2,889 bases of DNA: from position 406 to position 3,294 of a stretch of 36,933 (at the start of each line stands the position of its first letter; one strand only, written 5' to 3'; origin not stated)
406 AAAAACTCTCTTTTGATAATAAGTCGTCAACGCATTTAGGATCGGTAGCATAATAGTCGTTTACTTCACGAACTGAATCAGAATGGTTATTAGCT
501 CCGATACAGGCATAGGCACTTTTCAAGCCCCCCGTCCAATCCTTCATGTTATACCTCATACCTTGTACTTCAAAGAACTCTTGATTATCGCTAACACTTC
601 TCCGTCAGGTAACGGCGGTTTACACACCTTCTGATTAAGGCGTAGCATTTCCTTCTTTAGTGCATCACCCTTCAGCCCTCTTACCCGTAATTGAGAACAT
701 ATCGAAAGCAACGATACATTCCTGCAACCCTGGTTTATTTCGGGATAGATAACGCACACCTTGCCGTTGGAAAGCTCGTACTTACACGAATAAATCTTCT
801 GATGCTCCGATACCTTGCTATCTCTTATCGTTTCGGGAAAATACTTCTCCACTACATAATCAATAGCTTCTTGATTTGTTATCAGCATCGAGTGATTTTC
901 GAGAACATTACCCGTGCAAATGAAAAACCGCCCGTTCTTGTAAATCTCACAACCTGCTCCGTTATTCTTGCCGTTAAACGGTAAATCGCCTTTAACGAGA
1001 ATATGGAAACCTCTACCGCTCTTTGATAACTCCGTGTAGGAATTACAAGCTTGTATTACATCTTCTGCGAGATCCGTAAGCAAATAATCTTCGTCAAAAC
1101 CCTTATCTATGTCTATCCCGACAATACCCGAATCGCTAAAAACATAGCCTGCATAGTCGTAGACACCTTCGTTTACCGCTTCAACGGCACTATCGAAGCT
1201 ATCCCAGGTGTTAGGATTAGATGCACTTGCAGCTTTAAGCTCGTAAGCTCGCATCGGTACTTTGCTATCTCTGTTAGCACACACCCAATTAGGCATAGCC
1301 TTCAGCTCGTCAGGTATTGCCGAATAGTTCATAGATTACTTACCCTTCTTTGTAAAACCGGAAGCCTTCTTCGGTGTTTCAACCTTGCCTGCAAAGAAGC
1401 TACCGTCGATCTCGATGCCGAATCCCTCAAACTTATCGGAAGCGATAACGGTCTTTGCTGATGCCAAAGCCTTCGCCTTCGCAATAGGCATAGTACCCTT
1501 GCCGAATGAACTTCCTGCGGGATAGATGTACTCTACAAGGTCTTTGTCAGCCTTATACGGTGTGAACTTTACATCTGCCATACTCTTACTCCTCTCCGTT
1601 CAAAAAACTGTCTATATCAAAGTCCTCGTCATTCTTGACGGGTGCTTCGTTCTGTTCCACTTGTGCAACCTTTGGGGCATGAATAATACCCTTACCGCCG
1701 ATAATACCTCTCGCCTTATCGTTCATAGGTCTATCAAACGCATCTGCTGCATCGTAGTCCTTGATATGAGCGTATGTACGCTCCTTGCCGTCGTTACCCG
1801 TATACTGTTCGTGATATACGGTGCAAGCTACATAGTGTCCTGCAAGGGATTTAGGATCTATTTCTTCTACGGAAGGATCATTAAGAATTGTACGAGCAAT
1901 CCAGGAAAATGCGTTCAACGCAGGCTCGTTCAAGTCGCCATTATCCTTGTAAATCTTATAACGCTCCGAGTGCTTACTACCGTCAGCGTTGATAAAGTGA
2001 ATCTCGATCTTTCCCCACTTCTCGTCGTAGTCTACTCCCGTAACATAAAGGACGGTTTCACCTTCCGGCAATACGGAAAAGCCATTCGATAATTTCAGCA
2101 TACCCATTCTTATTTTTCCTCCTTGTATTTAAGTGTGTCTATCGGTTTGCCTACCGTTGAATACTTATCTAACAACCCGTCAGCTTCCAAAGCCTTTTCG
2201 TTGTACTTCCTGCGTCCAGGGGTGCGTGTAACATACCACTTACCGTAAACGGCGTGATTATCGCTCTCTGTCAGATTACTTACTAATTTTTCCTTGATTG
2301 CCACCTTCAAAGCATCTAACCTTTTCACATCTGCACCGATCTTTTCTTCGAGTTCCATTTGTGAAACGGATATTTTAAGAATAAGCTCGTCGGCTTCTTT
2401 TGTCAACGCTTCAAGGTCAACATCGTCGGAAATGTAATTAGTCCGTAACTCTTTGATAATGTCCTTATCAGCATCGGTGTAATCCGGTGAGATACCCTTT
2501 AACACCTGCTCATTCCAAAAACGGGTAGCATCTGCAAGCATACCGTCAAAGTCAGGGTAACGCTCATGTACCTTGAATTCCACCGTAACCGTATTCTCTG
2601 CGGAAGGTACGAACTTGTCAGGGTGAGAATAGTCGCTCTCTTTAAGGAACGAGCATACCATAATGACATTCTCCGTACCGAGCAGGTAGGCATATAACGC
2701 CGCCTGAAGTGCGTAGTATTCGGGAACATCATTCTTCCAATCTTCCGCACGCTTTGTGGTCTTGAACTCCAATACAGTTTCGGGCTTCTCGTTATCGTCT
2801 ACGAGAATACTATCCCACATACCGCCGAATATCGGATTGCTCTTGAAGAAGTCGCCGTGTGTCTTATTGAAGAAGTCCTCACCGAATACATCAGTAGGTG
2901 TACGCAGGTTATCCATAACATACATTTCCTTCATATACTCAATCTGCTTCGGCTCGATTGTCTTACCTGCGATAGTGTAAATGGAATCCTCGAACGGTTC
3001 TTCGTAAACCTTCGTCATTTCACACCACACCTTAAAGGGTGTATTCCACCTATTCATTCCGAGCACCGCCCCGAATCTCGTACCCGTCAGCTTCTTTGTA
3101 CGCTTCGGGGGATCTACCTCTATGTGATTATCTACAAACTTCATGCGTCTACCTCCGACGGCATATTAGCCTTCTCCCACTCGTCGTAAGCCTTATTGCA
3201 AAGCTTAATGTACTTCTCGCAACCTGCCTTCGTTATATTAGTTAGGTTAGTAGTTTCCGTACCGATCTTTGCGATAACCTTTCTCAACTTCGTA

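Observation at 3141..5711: Replicative polymerase covalently fused to an ERF-type recombinase, next to its exonuclease partner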

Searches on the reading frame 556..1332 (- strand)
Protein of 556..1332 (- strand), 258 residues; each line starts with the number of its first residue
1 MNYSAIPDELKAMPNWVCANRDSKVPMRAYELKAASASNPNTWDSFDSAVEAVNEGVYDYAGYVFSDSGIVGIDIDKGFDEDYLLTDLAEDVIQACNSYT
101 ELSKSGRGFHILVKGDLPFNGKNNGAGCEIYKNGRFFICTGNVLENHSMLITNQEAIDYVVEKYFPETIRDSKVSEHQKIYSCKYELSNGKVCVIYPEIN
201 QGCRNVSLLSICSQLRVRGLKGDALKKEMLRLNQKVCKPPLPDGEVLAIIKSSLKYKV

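Call 3: search_protein_families(library=pfam, proteins=[window:556-1332:-], max_evalue=0.1)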
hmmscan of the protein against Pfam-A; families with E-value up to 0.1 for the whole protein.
window:556-1332:- (258 aa): 1 family
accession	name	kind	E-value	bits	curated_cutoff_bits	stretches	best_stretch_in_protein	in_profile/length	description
PF08708.16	PriCT_1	-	1.8e-05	24.7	21.1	1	197-257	6-65/67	Primase C terminal 1 (PriCT-1)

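Call 4: search_protein_families(library=phrogs, proteins=[window:556-1332:-], max_evalue=0.01)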
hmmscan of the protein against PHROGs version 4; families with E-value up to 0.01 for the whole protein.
window:556-1332:- (258 aa): 7 families
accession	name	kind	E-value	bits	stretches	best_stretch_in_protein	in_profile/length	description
phrog_1829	-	DNA, RNA and nucleotide metabolism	1.8e-42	146.5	1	2-175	2-190/772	DNA primase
phrog_13901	-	DNA, RNA and nucleotide metabolism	1.8e-38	133.6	1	1-180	6-198/341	DNA primase/helicase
phrog_3022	-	DNA, RNA and nucleotide metabolism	1.3e-29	104.3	1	2-162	5-181/788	DNA primase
phrog_8643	-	DNA, RNA and nucleotide metabolism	1.5e-22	81.2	1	4-147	35-174/179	DNA polymerase/primase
phrog_15962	-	DNA, RNA and nucleotide metabolism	1.1e-17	64.6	1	50-147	93-191/835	DNA primase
phrog_35045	-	DNA, RNA and nucleotide metabolism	2e-05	24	1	39-168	52-184/826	DNA primase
phrog_695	-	DNA, RNA and nucleotide metabolism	0.00038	20.3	1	63-255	62-266/704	DNA polymerase/primase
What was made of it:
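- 556..1332 (-): Primase (archaeo-eukaryotic-type N-terminal domain plus PriCT-1). PHROG 1829 E=1.8e-42 and Pfam PriCT_1 E=1.8e-5 (calls 3, 4).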

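Call 83: search_protein_families(library=ncbifam, proteins=[window:556-1332:-], max_evalue=0.01)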
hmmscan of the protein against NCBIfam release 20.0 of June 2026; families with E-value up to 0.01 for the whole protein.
window:556-1332:- (258 aa): 0 families

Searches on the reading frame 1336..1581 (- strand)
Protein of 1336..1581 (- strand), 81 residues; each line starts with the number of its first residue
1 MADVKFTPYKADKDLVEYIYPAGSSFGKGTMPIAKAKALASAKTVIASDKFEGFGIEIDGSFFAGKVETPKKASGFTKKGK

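Call 3: search_protein_families(library=pfam, proteins=[window:1336-1581:-], max_evalue=0.1)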
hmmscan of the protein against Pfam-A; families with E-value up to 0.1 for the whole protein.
window:1336-1581:- (81 aa): 0 families

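Call 4: search_protein_families(library=phrogs, proteins=[window:1336-1581:-], max_evalue=0.01)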
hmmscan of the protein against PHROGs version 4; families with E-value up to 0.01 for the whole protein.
window:1336-1581:- (81 aa): 0 families
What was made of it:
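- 1336..1581 (-): Conserved 81-aa protein of unknown function within the operon. No family hit (calls 3, 4).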

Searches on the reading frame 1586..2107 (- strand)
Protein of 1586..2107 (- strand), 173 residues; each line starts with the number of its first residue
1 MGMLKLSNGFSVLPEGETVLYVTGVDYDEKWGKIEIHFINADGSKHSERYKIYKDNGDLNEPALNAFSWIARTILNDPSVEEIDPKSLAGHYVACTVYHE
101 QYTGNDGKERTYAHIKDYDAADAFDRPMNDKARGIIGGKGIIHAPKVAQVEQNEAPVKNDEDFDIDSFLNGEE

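Call 3: search_protein_families(library=pfam, proteins=[window:1586-2107:-], max_evalue=0.1)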
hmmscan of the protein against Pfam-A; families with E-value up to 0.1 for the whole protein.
window:1586-2107:- (173 aa): 0 families

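Call 4: search_protein_families(library=phrogs, proteins=[window:1586-2107:-], max_evalue=0.01)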
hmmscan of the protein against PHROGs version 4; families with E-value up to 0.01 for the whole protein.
window:1586-2107:- (173 aa): 1 family
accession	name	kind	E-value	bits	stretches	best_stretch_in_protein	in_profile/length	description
phrog_378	-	DNA, RNA and nucleotide metabolism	0.00031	22.1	1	8-166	14-157/163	single strand DNA binding protein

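Call 67: search_solved_structures(query=window:1586-2107:-, max_evalue=1)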
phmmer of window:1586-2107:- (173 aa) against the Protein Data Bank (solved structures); distinct sequences matched with E-value up to 1: 2.
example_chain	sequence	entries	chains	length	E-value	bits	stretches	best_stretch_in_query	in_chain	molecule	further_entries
7osv_A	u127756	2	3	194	0.012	18.7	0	12-36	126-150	DeNovoTIM6-SB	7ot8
6z2i_A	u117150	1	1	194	0.06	16.5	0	12-36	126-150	de novo designed TIM barrel DeNovoTIM6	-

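Call 83: search_protein_families(library=ncbifam, proteins=[window:1586-2107:-], max_evalue=0.01)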
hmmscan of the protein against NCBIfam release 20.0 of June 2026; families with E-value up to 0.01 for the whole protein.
window:1586-2107:- (173 aa): 0 families

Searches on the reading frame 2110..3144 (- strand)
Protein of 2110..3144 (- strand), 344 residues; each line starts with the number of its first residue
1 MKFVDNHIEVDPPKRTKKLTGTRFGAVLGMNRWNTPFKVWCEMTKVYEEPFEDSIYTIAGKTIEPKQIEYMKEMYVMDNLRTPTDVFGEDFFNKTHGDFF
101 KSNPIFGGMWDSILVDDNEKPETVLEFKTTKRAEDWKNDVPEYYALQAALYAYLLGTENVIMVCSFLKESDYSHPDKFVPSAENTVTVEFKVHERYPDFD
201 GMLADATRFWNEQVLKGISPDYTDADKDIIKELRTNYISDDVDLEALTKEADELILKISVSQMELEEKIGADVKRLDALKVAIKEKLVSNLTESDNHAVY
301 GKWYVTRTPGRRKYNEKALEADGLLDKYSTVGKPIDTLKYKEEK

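Call 3: search_protein_families(library=pfam, proteins=[window:2110-3144:-], max_evalue=0.1)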
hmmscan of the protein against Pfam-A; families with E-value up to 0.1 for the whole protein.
window:2110-3144:- (344 aa): 2 families
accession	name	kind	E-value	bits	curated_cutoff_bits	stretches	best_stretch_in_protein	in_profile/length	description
PF09588.16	YqaJ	-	3.9e-09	37.4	22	1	15-153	6-145/150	YqaJ-like viral recombinase domain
PF12705.13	PDDEXK_1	-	0.05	14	22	1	114-158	130-172/247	PD-(D/E)XK nuclease superfamily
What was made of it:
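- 2110..3144 (-): YqaJ / lambda-Exo / RecE-like 5'-3' exonuclease; its ATG overlaps the Pol-ERF stop (ATGA). Pfam YqaJ E=3.9e-9 (call 3).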

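Call 4: search_protein_families(library=phrogs, proteins=[window:2110-3144:-], max_evalue=0.01)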
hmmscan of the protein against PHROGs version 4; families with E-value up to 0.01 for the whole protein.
window:2110-3144:- (344 aa): 2 families
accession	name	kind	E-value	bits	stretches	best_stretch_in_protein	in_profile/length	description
phrog_434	-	DNA, RNA and nucleotide metabolism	2.1e-30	107.2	1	14-343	63-364/372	RecE-like recombination exonuclease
phrog_1706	-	DNA, RNA and nucleotide metabolism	4.6e-05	24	1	108-163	124-182/293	CRISPR/Cas system associated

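Call 66: search_solved_structures(query=window:2110-3144:-, max_evalue=0.1)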
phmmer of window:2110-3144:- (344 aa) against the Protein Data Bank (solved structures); distinct sequences matched with E-value up to 0.1: 0.

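Call 83: search_protein_families(library=ncbifam, proteins=[window:2110-3144:-], max_evalue=0.01)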
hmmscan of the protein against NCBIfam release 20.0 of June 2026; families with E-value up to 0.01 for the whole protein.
window:2110-3144:- (344 aa): 3 families
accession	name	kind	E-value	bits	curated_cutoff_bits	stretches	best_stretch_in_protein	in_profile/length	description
NF045868.1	MPN551_DNA_bnd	equivalog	6.4e-36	123.9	250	2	14-131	32-145/284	MPN551 family DNA-binding protein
NF045870.1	MAGa7180_fam_nucl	equivalog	4.4e-33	114.7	225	1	14-234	35-249/272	MAGa7180 family putative nuclease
TIGR03033.1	phage_rel_nuc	subfamily_domain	7.6e-07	29.4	68.05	1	15-161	13-146/153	lambda-exonuclease family protein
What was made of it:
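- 2110..3144 (-): TIGR03033 hit (call 83).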
